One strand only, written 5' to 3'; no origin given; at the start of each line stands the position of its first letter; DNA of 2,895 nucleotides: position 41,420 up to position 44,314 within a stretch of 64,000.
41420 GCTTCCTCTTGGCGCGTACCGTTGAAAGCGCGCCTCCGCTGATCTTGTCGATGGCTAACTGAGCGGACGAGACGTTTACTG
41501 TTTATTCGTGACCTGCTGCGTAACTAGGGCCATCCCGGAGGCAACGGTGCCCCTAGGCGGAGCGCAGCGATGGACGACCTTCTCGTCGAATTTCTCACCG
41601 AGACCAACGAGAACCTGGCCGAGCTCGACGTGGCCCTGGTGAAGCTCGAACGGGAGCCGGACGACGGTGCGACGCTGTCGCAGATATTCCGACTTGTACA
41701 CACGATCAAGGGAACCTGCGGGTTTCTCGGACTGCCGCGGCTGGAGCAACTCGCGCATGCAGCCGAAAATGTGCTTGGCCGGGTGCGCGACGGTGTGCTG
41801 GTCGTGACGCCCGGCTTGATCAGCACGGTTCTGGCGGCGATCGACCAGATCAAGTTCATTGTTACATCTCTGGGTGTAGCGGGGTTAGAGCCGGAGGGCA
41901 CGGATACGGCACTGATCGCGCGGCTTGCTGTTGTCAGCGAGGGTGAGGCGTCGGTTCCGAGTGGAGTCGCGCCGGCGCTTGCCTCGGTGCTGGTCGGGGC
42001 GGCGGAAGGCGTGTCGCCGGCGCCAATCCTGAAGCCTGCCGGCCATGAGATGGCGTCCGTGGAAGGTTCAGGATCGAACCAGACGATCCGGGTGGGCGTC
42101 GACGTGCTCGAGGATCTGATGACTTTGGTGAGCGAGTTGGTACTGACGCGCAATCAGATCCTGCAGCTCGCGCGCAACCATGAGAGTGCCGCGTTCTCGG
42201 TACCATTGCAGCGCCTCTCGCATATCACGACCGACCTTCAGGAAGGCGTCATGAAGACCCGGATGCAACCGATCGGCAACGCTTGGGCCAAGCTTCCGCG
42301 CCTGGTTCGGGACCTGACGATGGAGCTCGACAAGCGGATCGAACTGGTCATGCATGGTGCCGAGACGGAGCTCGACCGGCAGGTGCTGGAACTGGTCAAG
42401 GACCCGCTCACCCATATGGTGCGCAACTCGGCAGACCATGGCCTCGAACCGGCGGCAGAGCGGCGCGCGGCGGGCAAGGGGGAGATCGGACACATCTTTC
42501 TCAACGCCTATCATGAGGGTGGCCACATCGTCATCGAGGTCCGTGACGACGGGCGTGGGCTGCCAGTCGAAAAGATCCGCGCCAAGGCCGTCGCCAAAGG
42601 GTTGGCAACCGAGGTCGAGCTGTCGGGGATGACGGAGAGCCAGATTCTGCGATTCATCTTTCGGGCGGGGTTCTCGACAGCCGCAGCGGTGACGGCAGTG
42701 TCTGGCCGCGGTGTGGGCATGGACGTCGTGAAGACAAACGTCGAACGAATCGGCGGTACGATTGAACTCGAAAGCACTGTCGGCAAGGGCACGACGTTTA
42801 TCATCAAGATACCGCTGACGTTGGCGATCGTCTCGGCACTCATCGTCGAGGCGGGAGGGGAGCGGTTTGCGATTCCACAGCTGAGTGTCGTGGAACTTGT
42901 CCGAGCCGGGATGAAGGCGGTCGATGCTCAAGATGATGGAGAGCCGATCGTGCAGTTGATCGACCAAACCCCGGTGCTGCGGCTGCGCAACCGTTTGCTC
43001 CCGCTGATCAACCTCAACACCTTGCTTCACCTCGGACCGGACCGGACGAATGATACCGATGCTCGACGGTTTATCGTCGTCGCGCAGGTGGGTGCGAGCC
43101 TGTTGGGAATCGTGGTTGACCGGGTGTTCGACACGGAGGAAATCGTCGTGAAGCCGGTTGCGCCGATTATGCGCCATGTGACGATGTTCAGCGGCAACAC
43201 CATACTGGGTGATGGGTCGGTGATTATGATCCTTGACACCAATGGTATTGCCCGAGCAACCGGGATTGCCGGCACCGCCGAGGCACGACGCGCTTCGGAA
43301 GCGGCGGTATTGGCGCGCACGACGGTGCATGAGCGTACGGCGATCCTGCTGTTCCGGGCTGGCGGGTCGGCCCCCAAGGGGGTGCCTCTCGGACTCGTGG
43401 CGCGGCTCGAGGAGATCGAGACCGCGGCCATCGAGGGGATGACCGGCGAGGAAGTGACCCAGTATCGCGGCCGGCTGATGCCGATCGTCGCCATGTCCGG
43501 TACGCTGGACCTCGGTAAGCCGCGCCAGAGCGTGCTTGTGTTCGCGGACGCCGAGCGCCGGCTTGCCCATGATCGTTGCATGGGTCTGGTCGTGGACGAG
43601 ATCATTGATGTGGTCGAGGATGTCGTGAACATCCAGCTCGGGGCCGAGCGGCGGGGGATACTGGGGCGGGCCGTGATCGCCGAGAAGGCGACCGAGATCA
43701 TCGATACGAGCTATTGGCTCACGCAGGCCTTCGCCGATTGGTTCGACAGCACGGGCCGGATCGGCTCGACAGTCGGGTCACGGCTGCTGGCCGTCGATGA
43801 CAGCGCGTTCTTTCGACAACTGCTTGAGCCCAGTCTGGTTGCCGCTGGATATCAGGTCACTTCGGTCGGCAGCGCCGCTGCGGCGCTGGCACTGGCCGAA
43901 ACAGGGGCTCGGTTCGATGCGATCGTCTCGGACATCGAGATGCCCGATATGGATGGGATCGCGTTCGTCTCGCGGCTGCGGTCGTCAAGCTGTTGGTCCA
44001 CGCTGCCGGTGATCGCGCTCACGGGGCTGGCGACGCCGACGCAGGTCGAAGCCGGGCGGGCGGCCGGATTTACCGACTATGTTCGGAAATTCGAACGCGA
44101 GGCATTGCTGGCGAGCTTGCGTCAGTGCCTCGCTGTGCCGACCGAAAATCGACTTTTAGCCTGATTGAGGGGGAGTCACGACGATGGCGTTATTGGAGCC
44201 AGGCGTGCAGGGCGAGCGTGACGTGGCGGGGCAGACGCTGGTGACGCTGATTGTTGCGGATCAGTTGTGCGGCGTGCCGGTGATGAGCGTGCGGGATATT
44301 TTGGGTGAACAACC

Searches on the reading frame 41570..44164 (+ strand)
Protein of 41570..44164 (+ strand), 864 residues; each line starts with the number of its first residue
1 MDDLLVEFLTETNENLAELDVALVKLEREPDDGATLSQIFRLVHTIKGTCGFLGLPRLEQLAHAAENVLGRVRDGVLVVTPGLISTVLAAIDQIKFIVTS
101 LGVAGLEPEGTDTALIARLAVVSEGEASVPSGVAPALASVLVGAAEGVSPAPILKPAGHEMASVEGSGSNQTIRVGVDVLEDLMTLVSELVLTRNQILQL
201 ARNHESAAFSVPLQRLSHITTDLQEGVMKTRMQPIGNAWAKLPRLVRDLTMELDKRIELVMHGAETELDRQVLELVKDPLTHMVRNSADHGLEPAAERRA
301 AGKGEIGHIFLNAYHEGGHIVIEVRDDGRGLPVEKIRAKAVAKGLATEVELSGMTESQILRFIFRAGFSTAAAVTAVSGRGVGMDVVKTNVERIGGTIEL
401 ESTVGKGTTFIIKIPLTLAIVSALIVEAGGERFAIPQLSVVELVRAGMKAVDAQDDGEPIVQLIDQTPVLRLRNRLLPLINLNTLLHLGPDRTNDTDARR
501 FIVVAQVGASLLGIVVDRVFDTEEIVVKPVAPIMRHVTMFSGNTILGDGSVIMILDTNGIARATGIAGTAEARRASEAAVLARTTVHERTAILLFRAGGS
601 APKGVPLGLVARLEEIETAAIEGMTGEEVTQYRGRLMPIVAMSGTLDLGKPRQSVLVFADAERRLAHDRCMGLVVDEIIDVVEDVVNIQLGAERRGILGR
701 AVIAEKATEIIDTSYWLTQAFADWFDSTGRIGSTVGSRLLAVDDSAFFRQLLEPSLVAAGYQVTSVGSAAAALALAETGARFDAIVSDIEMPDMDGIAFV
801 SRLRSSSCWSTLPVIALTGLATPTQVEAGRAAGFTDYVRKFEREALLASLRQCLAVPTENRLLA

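Call 3: search_protein_families(library=pfam, proteins=[window:41570-44164:+], max_evalue=0.01)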
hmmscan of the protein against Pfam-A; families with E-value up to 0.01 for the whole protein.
window:41570-44164:+ (864 aa): 5 families
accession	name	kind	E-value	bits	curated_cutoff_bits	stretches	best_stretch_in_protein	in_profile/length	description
PF01584.24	CheW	-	1.9e-30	105.7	23.5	2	423-562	2-135/138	CheW-like domain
PF02518.31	HATPase_c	-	1.9e-18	67.3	26.4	1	278-417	4-110/111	Histidine kinase-, DNA gyrase B-, and HSP90-like ATPase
PF00072.30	Response_reg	-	2.3e-18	66.8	30.2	1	740-848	2-108/111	Response regulator receiver domain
PF01627.28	Hpt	-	1.2e-17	64.3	24.6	1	3-94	1-81/84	Hpt domain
PF02895.20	H-kinase_dim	-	2.5e-14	53.9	23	1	170-230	1-68/68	Signal transducing histidine kinase, homodimeric domain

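Call 20: search_protein_families(library=ncbifam, proteins=[window:41570-44164:+], max_evalue=0.01)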
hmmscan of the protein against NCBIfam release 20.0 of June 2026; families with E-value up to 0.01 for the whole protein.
window:41570-44164:+ (864 aa): 97 families (the best 25 are shown)
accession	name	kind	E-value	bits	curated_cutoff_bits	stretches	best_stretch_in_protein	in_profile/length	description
NF041336.1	CheA_Halo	equivalog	8.5e-122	408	950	2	167-558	288-664/666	chemotaxis protein CheA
NF007835.0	PRK10547.1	equivalog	1.8e-100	337.5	793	2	165-559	272-655/670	chemotaxis protein CheA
NF008318.0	PRK11107.1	equivalog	3.4e-22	78.4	890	2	738-849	669-779/920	two-component sensor histidine kinase BarA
NF011874.0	PRK15347.1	equivalog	8.4e-21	73.7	852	2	739-840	693-795/921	two component system sensor kinase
TIGR02956.1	TMAO_torS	equivalog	2.4e-20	72.3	676.5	2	737-856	702-822/967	TMAO reductase system sensor histidine kinase/response regulator TorS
NF052573.1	HisKinEspAMyxo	equivalog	9.6e-16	57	1400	2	731-823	627-719/755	serine histidine kinase EspA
NF038297.2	hybrid_HK_HrmK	equivalog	1.3e-15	57.1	725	2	736-841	490-594/607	hybrid histidine kinase/response regulator HrmK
NF006900.1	PRK09390.1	equivalog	1.5e-15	57.3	255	1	741-857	9-123/203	response regulator FixJ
NF008099.0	PRK10841.1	equivalog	4.1e-14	51.3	920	1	738-833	826-918/949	two-component system sensor histidine kinase RcsC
NF046020.1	HisKinCckABruc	equivalog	3.6e-13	48.3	1000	2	737-807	750-821/868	cell cycle histidine kinase CckA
NF007135.0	PRK09581.1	equivalog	2.4e-12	46.4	474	1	737-841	3-106/457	PleD family two-component system response regulator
NF041733.1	resp_reg_CseB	equivalog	4e-12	46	350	1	738-854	2-115/228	two-component system response regulator CseB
NF052574.1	HisKinEspCMyxo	equivalog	6.2e-12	44.5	1200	2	737-807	666-735/785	serine histidine kinase EspC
NF047874.1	MASE3_PAS_HK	subfamily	1.7e-11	43.6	560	1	377-417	586-626/655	MASE3 domain-containing sensor histidine kinase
NF046026.1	HisKinCckACaul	equivalog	1.8e-11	42.9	1000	1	737-821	559-642/678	cell cycle histidine kinase CckA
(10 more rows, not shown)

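Call 77: search_dna_similar(query=window:41570-44164:+, collection=plasmids, mode=protein, max_evalue=1e-40, max_rows=40)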
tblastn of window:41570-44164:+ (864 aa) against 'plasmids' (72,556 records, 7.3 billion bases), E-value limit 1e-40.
Records with a match: 482; places in all: 512; records where one place covers at least 80% of the query: 3.
Best place of each record, by identity: 60-80% 3; <60% 479.
By first word of the organism name: Ralstonia 134; Pseudomonas 129; Phaeobacter 59; Azospirillum 20; Leisingera 17; Escherichia 7; Novosphingobium 7; Shinella 7; Sinorhizobium 6; Mesorhizobium 6; and 49 more.
By predicted mobility (MOB-suite, as given by PLSDB): non-mobilizable 324; mobilizable 123; conjugative 35.
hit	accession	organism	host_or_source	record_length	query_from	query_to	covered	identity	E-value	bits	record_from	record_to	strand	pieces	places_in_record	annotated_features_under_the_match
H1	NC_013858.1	Azospirillum sp. B510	-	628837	165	854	80%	60.9%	0e+0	734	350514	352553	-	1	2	chemotaxis protein CheW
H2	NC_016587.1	Azospirillum lipoferum 4B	-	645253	165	854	80%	60.9%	0e+0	734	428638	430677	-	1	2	chemotaxis protein CheW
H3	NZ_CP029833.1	Azospirillum ramasamyi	single cell,Cow dung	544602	165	854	80%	60.7%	0e+0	731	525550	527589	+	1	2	chemotaxis protein CheW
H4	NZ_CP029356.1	Azospirillum thermophilum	cell culture,hot spring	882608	165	854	80%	59.5%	0e+0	745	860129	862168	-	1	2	chemotaxis protein CheW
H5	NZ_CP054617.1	Azospirillum oryzae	cell culture,soil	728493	165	854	80%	58.7%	0e+0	726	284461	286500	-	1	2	chemotaxis protein CheW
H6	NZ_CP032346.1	Azospirillum brasilense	soil sample,Agricultural field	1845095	165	855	80%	57.3%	0e+0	723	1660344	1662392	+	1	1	record has no annotation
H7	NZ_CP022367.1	Azospirillum sp. TSH58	single cell,paddy soils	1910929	165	855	80%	57.3%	0e+0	722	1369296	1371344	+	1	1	record has no annotation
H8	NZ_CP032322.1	Azospirillum argentinense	soil sample,Agricultural field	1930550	165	855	80%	57.3%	0e+0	722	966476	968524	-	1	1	record has no annotation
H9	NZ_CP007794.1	Azospirillum argentinense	Triticum aestivum L.,Root,wheat ...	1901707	165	855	80%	57.3%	0e+0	722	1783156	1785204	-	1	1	record has no annotation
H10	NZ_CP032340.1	Azospirillum brasilense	soil sample,Agricultural field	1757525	165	855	80%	57.2%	0e+0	721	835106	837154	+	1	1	none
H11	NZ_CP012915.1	Azospirillum brasilense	Digitaria eriantha,microbe,root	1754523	165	855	80%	57.2%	0e+0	721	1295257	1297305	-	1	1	none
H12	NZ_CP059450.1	Azospirillum brasilense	Prokaryotes,soil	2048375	165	855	80%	57.0%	0e+0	720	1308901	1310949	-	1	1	none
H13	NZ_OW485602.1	Rhodovastum atsumiense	-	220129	155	856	81%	52.4%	0e+0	618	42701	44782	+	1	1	hybrid sensor histidine kinase/response regulator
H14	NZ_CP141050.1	Microvirga lotononidis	-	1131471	144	853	82%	47.7%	4e-175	569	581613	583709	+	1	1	none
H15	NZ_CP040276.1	Nostoc sp. C052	Blasia pusilla,pure culture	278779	1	643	74%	40.0%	3e-128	433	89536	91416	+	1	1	chemotaxis protein CheA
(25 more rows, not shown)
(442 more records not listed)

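Call 78: get_annotated_region(hit=H1, flank=6000)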
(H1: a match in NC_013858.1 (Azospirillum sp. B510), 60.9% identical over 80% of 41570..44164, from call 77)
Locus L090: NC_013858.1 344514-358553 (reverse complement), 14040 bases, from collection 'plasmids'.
description: Azospirillum sp. B510 plasmid pAB510d, complete sequence
organism: Azospirillum sp. B510 (NCBI taxid 137722)
taxonomy: Bacteria; Pseudomonadota; Alphaproteobacteria; Rhodospirillales; Azospirillaceae; Azospirillum; Azospirillum sp. B510
host: -; source: -; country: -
typing (MOB-suite, as given by PLSDB): non-mobilizable
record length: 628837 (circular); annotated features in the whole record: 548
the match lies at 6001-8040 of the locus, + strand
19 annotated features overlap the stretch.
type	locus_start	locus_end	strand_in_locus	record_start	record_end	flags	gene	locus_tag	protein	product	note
CDS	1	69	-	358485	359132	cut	pcp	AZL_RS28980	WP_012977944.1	pyroglutamyl-peptidase I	GO:0030163 - protein catabolic process [Evidence IEA]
CDS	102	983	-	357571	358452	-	rpoH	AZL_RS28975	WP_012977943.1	RNA polymerase sigma factor RpoH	GO:0006352 - DNA-templated transcription initiation [Evidence IEA]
CDS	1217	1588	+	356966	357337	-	-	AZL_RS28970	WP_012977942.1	NifB/NifX family molybdenum-iron cluster-binding protein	-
CDS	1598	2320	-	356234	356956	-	-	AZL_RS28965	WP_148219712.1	histidine kinase dimerization/phosphoacceptor domain -containing protein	-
CDS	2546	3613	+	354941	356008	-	-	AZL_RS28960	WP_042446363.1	esterase-like activity of phytase family protein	-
CDS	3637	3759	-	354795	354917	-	-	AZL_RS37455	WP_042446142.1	hypothetical protein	-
CDS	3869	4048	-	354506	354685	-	-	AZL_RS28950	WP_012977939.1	DUF3553 domain-containing protein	-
CDS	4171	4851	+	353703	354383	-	-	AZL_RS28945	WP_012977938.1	histidine phosphotransferase family protein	-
CDS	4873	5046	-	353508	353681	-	-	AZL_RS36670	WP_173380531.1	hypothetical protein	-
CDS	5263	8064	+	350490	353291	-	-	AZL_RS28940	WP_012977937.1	chemotaxis protein CheW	GO:0006935 - chemotaxis [Evidence IEA]; GO:0007165 - signal transduction [Evidence IEA]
CDS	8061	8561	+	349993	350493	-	-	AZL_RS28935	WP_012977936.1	chemotaxis protein CheW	-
CDS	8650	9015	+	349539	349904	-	-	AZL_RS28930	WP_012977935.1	response regulator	GO:0000160 - phosphorelay signal transduction system [Evidence IEA]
CDS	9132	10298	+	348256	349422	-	-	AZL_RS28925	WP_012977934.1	chemotaxis response regulator protein-glutamate methylesterase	GO:0006935 - chemotaxis [Evidence IEA]; GO:0018277 - protein deamination [Evidence IEA]; GO:0006482 - protein ...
CDS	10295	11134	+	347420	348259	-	-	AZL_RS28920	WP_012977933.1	protein-glutamate O-methyltransferase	-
CDS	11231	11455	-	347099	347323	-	-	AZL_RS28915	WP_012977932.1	hypothetical protein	-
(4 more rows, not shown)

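Call 79: get_annotated_region(hit=H13, flank=6000)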
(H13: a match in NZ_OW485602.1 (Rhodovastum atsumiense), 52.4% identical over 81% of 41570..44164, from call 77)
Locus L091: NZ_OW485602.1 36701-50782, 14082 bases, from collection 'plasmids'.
description: Rhodovastum atsumiense strain G2-11 plasmid RHOApa
organism: Rhodovastum atsumiense (NCBI taxid 504468)
taxonomy: Bacteria; Pseudomonadota; Alphaproteobacteria; Rhodospirillales; Acetobacteraceae; Rhodovastum; Rhodovastum atsumiense
host: -; source: -; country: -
typing (MOB-suite, as given by PLSDB): mobilizable; relaxase MOBP
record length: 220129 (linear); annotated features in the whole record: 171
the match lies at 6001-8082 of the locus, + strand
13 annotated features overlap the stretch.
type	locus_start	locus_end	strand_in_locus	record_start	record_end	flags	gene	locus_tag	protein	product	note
CDS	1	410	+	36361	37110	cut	-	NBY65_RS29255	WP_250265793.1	flagellar basal body L-ring protein FlgH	GO:0071973 - bacterial-type flagellum-dependent cell motility [Evidence IEA]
CDS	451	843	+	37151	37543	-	-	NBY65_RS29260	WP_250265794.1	flagellar basal body-associated FliL family protein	-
CDS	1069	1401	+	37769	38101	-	-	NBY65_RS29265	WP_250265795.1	CZB domain-containing protein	-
CDS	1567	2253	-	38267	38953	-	-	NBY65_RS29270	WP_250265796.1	flagellar hook assembly protein FlgD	-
CDS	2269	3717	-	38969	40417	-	-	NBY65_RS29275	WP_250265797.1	flagellar hook-length control protein FliK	-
CDS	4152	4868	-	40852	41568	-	-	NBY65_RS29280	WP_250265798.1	protein phosphatase CheZ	GO:0050920 - regulation of chemotaxis [Evidence IEA]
CDS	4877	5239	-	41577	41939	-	-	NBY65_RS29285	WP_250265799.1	response regulator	GO:0000160 - phosphorelay signal transduction system [Evidence IEA]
CDS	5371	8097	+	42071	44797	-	-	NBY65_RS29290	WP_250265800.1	hybrid sensor histidine kinase/response regulator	GO:0000160 - phosphorelay signal transduction system [Evidence IEA]; GO:0007165 - signal transduction [Evidence IEA]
CDS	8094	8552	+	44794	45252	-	-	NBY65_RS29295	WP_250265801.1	chemotaxis protein CheW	GO:0006935 - chemotaxis [Evidence IEA]; GO:0007165 - signal transduction [Evidence IEA]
CDS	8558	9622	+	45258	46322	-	-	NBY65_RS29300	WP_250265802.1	chemotaxis protein CheB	GO:0006935 - chemotaxis [Evidence IEA]; GO:0000160 - phosphorelay signal transduction system [Evidence IEA]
CDS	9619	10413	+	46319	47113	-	-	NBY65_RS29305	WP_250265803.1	protein-glutamate O-methyltransferase CheR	GO:0032259 - methylation [Evidence IEA]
CDS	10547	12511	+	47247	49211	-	-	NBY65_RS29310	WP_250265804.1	methyl-accepting chemotaxis protein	GO:0007165 - signal transduction [Evidence IEA]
CDS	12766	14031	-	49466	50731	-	-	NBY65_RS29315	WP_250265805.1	hypothetical protein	-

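Call 80: get_annotated_region(hit=H14, flank=6000)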
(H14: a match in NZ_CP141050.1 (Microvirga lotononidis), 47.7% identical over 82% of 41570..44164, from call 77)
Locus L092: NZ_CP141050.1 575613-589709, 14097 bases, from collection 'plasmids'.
description: Microvirga lotononidis strain HAMBI_3237 plasmid unnamed2, complete sequence
organism: Microvirga lotononidis (NCBI taxid 864069)
taxonomy: Bacteria; Pseudomonadota; Alphaproteobacteria; Hyphomicrobiales; Methylobacteriaceae; Microvirga; Microvirga lotononidis
host: -; source: -; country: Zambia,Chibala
typing (MOB-suite, as given by PLSDB): non-mobilizable
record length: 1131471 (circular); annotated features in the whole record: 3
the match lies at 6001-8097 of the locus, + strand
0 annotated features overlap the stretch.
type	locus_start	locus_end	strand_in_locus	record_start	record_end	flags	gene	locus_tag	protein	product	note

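Call 82: search_protein_families(library=ncbifam, proteins=[L090:4171-4851:+, L090:12293-13033:-, L090:3869-4048:-], max_evalue=0.001)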
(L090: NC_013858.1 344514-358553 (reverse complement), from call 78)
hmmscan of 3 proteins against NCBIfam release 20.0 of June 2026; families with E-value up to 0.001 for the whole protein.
L090:4171-4851:+ (226 aa): 2 families
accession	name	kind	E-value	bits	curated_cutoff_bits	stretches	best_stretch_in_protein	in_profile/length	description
NF046018.1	HisPtaseChptBrucRhz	equivalog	3.8e-38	131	240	1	17-224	13-210/211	histidine phosphotransferase ChpT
NF046025.1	HisPtaseChptCaul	equivalog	1.9e-32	112.4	225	1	18-224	7-202/204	histidine phosphotransferase ChpT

L090:12293-13033:- (246 aa): 99 families (the best 25 are shown)
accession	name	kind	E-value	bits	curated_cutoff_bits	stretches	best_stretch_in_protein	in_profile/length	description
NF045991.1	RespRegCtrARhodob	equivalog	1.4e-127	423.9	350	1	1-224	1-224/224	response regulator transcription factor CtrA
NF007928.2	PRK10643.1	equivalog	2.2e-53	181.1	330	1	1-221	1-216/216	two-component system response regulator PmrA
NF045944.1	ResRegRpaBCyano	equivalog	8.4e-51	172.5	330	1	4-222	1-228/229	response regulator transcription factor RpaB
NF041734.1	resp_reg_RppA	equivalog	5.3e-49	166.6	250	1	1-222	1-228/229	two-component system response regulator RppA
TIGR01387.1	cztR_silR_copR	subfamily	8.5e-49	166.1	279.2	1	3-221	1-218/218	heavy metal response regulator transcription factor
NF012023.0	PRK15479.1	equivalog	5e-47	160.3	337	1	1-225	1-221/224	transcriptional regulator TctD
NF040689.1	MtrAB_MtrA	equivalog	3.8e-46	157.2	300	1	3-219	1-216/219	MtrAB system response regulator MtrA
TIGR02154.1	PhoB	equivalog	1.2e-44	152.3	296.2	1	2-221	4-225/226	phosphate regulon transcriptional regulator PhoB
NF007663.1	PRK10336.1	equivalog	6.1e-44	150.4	345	1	1-223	1-218/219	quorum sensing response regulator transcription factor QseB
NF008296.0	PRK11083.1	equivalog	6.6e-44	150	273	1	2-222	5-226/228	two-component system response regulator CreB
NF007346.1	PRK09836.1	equivalog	2.3e-43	148.6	420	1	1-225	1-225/227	copper/silver response regulator transcription factor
NF007005.1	PRK09468.1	equivalog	2.9e-43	148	331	1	2-221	5-231/237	osmolarity response regulator transcription factor OmpR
NF008078.0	PRK10816.1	equivalog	4.3e-43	147.4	336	1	1-220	1-219/223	two-component system response regulator PhoP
NF033117.2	vanR_ACDEGLN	exception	3.2e-42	144.6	350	1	3-221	1-225/226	VanR-ABDEGLN family response regulator transcription factor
NF041733.1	resp_reg_CseB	equivalog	8.2e-42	143.1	350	1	2-222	2-227/228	two-component system response regulator CseB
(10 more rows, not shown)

L090:3869-4048:- (59 aa): 0 families

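Call 83: get_annotated_region(hit=H10, flank=8000)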
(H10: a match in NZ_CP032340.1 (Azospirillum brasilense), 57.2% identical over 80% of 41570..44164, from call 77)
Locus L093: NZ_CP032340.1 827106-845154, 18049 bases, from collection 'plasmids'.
description: Azospirillum brasilense strain MTCC4038 plasmid p1, complete sequence
organism: Azospirillum brasilense (NCBI taxid 192)
taxonomy: Bacteria; Pseudomonadota; Alphaproteobacteria; Rhodospirillales; Azospirillaceae; Azospirillum; Azospirillum brasilense
host: -; source: soil sample,Agricultural field; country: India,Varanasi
typing (MOB-suite, as given by PLSDB): non-mobilizable; replicon rep_cluster_622
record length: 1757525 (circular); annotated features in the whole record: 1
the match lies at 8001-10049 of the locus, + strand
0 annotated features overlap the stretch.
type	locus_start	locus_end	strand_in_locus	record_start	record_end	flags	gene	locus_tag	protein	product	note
